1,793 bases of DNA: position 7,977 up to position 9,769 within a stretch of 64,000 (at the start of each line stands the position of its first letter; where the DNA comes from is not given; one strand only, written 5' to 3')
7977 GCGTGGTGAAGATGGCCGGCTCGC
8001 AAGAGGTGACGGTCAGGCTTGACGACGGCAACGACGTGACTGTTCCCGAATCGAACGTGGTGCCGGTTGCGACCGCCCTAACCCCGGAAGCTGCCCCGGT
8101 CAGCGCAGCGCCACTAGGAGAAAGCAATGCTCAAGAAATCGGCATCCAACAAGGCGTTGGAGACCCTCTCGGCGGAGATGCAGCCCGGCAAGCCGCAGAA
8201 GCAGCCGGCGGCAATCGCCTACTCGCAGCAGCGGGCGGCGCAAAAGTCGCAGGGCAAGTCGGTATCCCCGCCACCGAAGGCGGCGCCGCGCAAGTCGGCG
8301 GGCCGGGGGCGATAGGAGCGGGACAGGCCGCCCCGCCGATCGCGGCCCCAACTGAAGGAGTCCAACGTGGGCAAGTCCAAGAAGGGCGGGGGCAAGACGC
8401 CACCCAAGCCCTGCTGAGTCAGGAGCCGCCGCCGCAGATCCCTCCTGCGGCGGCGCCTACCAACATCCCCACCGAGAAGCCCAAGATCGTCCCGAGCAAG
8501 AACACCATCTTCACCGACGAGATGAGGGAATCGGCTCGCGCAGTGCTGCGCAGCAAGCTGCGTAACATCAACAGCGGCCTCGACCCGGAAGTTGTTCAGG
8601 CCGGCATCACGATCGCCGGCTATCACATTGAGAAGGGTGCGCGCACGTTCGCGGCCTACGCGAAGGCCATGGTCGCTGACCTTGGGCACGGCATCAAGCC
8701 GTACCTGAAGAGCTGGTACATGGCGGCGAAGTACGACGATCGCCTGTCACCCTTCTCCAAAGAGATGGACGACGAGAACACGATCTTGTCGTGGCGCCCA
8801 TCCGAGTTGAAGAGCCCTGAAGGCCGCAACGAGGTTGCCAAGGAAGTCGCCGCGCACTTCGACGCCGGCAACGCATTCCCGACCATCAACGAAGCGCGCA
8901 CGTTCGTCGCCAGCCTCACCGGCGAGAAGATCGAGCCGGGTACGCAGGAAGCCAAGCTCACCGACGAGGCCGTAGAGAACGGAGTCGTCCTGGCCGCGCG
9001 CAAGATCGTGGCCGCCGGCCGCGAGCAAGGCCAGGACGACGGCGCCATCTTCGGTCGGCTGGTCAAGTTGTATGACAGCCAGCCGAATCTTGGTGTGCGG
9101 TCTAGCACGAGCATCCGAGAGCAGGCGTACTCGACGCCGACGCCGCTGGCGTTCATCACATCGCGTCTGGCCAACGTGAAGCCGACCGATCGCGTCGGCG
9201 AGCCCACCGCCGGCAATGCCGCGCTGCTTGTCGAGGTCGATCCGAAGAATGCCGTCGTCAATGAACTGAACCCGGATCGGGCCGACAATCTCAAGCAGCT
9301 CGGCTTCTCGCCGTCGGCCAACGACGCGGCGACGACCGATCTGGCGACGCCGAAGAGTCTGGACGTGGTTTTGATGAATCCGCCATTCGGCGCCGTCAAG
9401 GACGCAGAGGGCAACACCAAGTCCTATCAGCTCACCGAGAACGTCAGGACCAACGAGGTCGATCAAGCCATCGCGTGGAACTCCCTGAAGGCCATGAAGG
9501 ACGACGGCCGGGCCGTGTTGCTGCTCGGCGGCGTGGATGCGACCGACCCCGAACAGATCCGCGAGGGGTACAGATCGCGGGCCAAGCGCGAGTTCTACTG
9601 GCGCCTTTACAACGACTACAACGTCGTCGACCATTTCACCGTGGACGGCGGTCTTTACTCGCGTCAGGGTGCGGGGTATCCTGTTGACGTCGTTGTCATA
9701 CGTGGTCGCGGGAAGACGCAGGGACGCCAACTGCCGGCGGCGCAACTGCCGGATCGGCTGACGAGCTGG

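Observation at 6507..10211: Six SD-preceded, high-GC3 small ORFs nested in the +1 frame inside the low-complexity linkers of the 4067-aa ORF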

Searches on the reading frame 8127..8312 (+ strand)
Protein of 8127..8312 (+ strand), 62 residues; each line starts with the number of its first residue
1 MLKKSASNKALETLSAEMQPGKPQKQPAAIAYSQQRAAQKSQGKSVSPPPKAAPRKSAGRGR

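Call 18: search_protein_families(library=pfam, proteins=[window:8127-8312:+], max_evalue=1)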
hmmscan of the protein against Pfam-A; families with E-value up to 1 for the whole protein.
window:8127-8312:+ (62 aa): 0 families

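Call 19: search_protein_families(library=phrogs, proteins=[window:8127-8312:+], max_evalue=1)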
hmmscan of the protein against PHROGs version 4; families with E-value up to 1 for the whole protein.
window:8127-8312:+ (62 aa): 1 family
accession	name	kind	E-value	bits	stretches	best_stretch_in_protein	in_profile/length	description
phrog_2423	-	unknown function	2.1e-08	35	1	2-43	3-45/52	-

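Call 20: search_dna_similar(query=window:8127-8312:+, collection=phages, mode=protein, max_evalue=10, max_rows=30)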
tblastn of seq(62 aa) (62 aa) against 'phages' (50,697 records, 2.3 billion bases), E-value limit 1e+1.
Records with a match: 293; places in all: 293; records where one place covers at least 80% of the query: 0.
Best place of each record, by identity: <60% 293.
By first word of the organism name: Pseudomonas 275; Serratia 7; Caudoviricetes 5; Phage 2; Burkholderia 1; Erwinia 1; Vibrio 1; Clostridium 1.
By host as written in the record: Pseudomonas aeruginosa 105; Pseudomonas aeruginosa PAO1 85; Pseudomonas sp. 27; - 26; Pseudomonas aeruginosa PA14 8; Serratia marcescens 5; Pseudomonas aeruginosa ATCC 27853 4; Pseduomonas aeruginosa 4; and 26 more.
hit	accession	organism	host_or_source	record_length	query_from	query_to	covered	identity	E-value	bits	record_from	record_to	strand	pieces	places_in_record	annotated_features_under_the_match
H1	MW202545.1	Caudoviricetes sp.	Manatee Spring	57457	2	43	68%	53.5%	7e-4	40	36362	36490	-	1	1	hypothetical protein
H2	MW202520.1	Caudoviricetes sp.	Manatee Spring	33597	2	40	63%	52.5%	8e-3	37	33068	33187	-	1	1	hypothetical protein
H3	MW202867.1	Caudoviricetes sp.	Manatee Spring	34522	2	43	68%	46.5%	4e-1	33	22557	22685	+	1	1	hypothetical protein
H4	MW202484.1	Caudoviricetes sp.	Manatee Spring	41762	2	39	61%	48.7%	1e-1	34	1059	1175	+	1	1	hypothetical protein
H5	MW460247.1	Burkholderia phage BCSR129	Burkholderia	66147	2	39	61%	48.7%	7e-1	32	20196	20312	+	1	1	hypothetical protein | adenosine (5')-pentaphospho-(5'')-adenosine pyrophosphohydrolase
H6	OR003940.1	Phage DSL-LC05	Gammaproteobacteria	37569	2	38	60%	50.0%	2e+0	31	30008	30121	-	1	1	hypothetical protein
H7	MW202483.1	Caudoviricetes sp.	Manatee Spring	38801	1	36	58%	50.0%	5e-3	38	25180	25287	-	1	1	hypothetical protein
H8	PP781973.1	Pseudomonas phage vB_PaeM_RyC23_M4LORT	Pseudomonas aeruginosa PAO1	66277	2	39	61%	46.2%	4e+0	30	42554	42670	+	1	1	hypothetical protein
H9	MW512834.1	Pseudomonas phage AUS391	Pseudomonas aeruginosa AUS391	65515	2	37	58%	48.6%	3e+0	30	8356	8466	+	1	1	record has no annotation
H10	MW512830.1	Pseudomonas phage Qaehs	Pseudomonas aeruginosa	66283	2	37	58%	48.6%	3e+0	30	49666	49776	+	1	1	record has no annotation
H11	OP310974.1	Pseudomonas phage Kara-mokiny kep-wari Wadjak 8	Pseudomonas aeruginosa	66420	2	37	58%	48.6%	3e+0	30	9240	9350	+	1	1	hypothetical protein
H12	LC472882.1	Pseudomonas phage R26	-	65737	2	37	58%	48.6%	4e+0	30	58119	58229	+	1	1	phage protein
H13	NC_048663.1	Pseudomonas phage R26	-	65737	2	37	58%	48.6%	4e+0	30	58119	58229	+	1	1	phage protein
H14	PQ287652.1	Pseudomonas phage HHBS12_2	Pseudomonas aeruginosa BWKH12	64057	2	37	58%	48.6%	4e+0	30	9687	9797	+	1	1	hypothetical protein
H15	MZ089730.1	Pseudomonas phage PSA09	wastewater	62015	2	37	58%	48.6%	4e+0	30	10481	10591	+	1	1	hypothetical protein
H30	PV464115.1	Pseudomonas phage Nello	Pseudomonas aeruginosa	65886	2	37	58%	48.6%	4e+0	30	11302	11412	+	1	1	virion protein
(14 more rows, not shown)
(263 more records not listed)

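Call 21: get_annotated_region(hit=H1, flank=3000)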
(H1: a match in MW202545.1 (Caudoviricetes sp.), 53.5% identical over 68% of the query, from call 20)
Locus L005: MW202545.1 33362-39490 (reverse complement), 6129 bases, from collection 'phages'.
description: Siphoviridae sp. isolate ctpbd312, complete genome.
organism: Caudoviricetes sp. (NCBI taxid 2832643)
taxonomy: Viruses; Duplodnaviria; Heunggongvirae; Uroviricota; Caudoviricetes
host: -; source: Manatee Spring; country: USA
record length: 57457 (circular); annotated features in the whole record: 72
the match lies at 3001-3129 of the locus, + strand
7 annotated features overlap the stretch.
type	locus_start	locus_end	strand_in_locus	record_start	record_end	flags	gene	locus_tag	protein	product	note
CDS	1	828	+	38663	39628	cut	-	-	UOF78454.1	hypothetical protein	-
CDS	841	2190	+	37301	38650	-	-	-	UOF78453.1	hypothetical protein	-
CDS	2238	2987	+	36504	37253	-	-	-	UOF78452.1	hypothetical protein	-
CDS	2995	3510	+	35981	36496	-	-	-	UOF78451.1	hypothetical protein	-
CDS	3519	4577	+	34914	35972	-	-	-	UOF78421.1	tail adaptor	-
CDS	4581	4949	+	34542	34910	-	-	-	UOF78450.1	hypothetical protein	-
CDS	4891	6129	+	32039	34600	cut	-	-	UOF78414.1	phage-related tail fiber protein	-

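Call 22: get_annotated_region(hit=H30, flank=3000)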
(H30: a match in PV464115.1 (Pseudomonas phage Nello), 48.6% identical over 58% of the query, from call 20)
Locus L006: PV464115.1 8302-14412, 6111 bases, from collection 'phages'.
description: Pseudomonas phage Nello, complete genome.
organism: Pseudomonas phage Nello (NCBI taxid 3415610)
taxonomy: Viruses; Duplodnaviria; Heunggongvirae; Uroviricota; Caudoviricetes; Lindbergviridae; Pbunavirus
host: Pseudomonas aeruginosa; source: stagnant water; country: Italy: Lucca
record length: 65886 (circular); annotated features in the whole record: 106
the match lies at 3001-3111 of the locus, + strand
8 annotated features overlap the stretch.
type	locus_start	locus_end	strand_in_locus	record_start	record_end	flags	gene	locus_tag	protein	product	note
CDS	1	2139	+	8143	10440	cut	-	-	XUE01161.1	minor head protein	gp21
CDS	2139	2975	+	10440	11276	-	-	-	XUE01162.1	head morphogenesis protein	gp22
CDS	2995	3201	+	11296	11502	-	-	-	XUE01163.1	virion protein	gp23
CDS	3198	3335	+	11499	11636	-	-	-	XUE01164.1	hypothetical protein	gp24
CDS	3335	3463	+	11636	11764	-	-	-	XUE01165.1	hypothetical protein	gp25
CDS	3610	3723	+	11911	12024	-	-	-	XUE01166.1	hypothetical protein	gp26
CDS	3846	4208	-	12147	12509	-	-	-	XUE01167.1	hypothetical protein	gp27c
CDS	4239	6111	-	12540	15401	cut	-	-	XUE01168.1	capsid and scaffold protein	gp28c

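Call 23: get_annotated_region(hit=H5, flank=3000)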
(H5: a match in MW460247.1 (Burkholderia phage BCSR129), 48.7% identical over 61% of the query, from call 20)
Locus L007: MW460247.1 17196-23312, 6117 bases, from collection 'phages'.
description: Burkholderia phage BCSR129, complete genome.
organism: Burkholderia phage BCSR129 (NCBI taxid 2805746)
taxonomy: Viruses; Duplodnaviria; Heunggongvirae; Uroviricota; Caudoviricetes
host: Burkholderia; source: sewage sample; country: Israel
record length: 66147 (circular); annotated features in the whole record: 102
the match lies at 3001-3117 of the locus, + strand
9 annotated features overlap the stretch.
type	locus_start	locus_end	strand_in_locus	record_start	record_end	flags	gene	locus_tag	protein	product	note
CDS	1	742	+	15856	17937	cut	-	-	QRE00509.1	hypothetical protein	-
CDS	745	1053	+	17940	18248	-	-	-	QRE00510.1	hypothetical protein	-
CDS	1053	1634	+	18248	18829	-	-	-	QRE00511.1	hypothetical protein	-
CDS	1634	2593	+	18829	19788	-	-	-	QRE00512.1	minor capsid protein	-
CDS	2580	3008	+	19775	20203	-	-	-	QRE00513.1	adenosine (5')-pentaphospho-(5'')-adenosine pyrophosphohydrolase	-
CDS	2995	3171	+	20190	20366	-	-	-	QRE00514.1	hypothetical protein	-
CDS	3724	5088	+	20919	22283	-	-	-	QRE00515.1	hypothetical protein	-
CDS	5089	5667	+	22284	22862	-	-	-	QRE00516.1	hypothetical protein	-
CDS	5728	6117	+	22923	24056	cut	-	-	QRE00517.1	capsid and scaffold protein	-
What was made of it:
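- On phrog_2423 (PB1 gp23-like small virion protein), for n4: Homologues are free-standing (calls 21-23).
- Closest known: PB1 gp23-like small virion protein. Different: In PB1-like, BCSR129 and MW202545 phages it is a free-standing gene after the head-morphogenesis gene (calls 21-23).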

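Call 52: search_protein_families(library=pfam, proteins=[window:8127-8312:+], max_evalue=0.1)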
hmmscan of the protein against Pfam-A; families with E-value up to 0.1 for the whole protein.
seq(62 aa): 0 families

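Call 107: search_protein_families(library=ncbifam, proteins=[window:8127-8312:+], max_evalue=0.1)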
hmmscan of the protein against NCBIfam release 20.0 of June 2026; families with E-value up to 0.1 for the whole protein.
window:8127-8312:+ (62 aa): 0 families

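Call 108: search_protein_families(library=padloc, proteins=[window:8127-8312:+], max_evalue=0.1)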
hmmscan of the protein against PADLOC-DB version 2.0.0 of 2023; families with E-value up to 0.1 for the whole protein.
window:8127-8312:+ (62 aa): 0 families
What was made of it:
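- Tried and rejected: Pfam, PHROGs, NCBIfam and PADLOC found nothing for n1, n2, n3 or n6 (calls 18, 19, 107, 108).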

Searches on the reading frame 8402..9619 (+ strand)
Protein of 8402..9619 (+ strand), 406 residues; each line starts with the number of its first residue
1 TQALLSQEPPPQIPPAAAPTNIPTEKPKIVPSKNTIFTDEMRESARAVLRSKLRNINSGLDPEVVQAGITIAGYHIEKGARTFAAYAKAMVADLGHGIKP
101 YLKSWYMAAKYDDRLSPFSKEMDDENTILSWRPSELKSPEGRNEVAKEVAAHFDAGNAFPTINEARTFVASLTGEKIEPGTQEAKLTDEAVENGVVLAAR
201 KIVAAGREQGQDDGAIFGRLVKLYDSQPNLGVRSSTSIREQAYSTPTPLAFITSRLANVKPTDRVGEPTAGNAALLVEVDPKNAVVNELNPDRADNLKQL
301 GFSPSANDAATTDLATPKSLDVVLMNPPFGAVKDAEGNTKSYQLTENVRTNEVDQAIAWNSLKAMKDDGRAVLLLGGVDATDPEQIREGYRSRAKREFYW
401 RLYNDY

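Call 12: find_related_loci(query=window:8402-9619:+, collection=viral_contigs, flank=6000)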
Query window:8402-9619:+ (406 aa) in viral_contigs; peptide patterns used: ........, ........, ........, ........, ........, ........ (x = any residue, [..] = any of these).
18 stretches matched a pattern; 3 encode a relative of the query (tblastn E <= 1e-3); 3 distinct loci.
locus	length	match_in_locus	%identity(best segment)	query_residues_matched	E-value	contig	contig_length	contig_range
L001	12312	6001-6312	66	15-118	6e-40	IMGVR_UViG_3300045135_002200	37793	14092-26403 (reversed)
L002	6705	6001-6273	69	32-122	1e-38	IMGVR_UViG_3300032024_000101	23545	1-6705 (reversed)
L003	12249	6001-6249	73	34-116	4e-38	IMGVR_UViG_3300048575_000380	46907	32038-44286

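Call 13: find_related_loci(query=window:8402-9619:+, collection=genome_contigs, flank=6000)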
Query window:8402-9619:+ (406 aa) in genome_contigs; peptide patterns used: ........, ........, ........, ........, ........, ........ (x = any residue, [..] = any of these).
353 stretches matched a pattern; 1 encode a relative of the query (tblastn E <= 1e-3); 1 distinct loci.
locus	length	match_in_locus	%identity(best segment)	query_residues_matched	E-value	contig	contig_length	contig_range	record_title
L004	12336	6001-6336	59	11-116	3e-38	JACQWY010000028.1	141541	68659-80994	MAG: Gammaproteobacteria bacterium isolate NC_groundwater_1501_Pr4_B-0.1um_67_5 SR1-18-B1_scaffold_61916, whole genome s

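Call 30: search_protein_families(library=phrogs, proteins=[window:8402-9619:+], max_evalue=0.001)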
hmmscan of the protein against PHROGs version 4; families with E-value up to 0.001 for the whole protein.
window:8402-9619:+ (406 aa): 8 families
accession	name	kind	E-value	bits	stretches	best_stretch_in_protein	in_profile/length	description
phrog_10089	-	moron, auxiliary metabolic gene and host takeover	2.3e-42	145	1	26-162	1241-1377/4647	DarB-like antirestriction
phrog_938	-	lysis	6e-35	120.7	1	20-118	1958-2058/2185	endolysin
phrog_10691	-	unknown function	1.3e-18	65.9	1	18-126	1428-1541/3925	-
phrog_14770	-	unknown function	3e-15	55.1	2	185-378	910-1089/3427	-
phrog_9133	-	unknown function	1.7e-11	43.7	1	228-375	722-854/1259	-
phrog_6263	-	other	2.1e-06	27.7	1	240-331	392-483/548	DNA methyltransferase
phrog_3820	-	other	4.2e-05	23.7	1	242-343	50-152/255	DNA methyltransferase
phrog_2713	-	unknown function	0.00017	21.7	0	306-374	276-347/520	-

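Call 70: find_related_loci(query=window:8402-9619:+, collection=metagenome_contigs, flank=6000)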
Query window:8402-9619:+ (406 aa) in metagenome_contigs; peptide patterns used: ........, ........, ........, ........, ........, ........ (x = any residue, [..] = any of these).
382 stretches matched a pattern; 5 encode a relative of the query (tblastn E <= 1e-3); 5 distinct loci.
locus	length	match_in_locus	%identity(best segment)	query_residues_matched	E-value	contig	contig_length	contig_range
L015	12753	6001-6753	36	148-406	1e-36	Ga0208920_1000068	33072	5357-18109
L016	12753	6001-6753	36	148-406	1e-36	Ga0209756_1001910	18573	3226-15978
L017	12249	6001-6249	67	32-114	1e-32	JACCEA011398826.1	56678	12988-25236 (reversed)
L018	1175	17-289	67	32-122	1e-32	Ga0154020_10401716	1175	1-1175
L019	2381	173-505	53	34-140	7e-29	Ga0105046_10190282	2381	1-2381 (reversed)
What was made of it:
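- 8402..9619 (+): Host-frame domain block with normal GC3: the NTIFT.......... domain plus the N6-MTase. It was used to find related giant genes. Calls 12, 13, 30 and 70.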
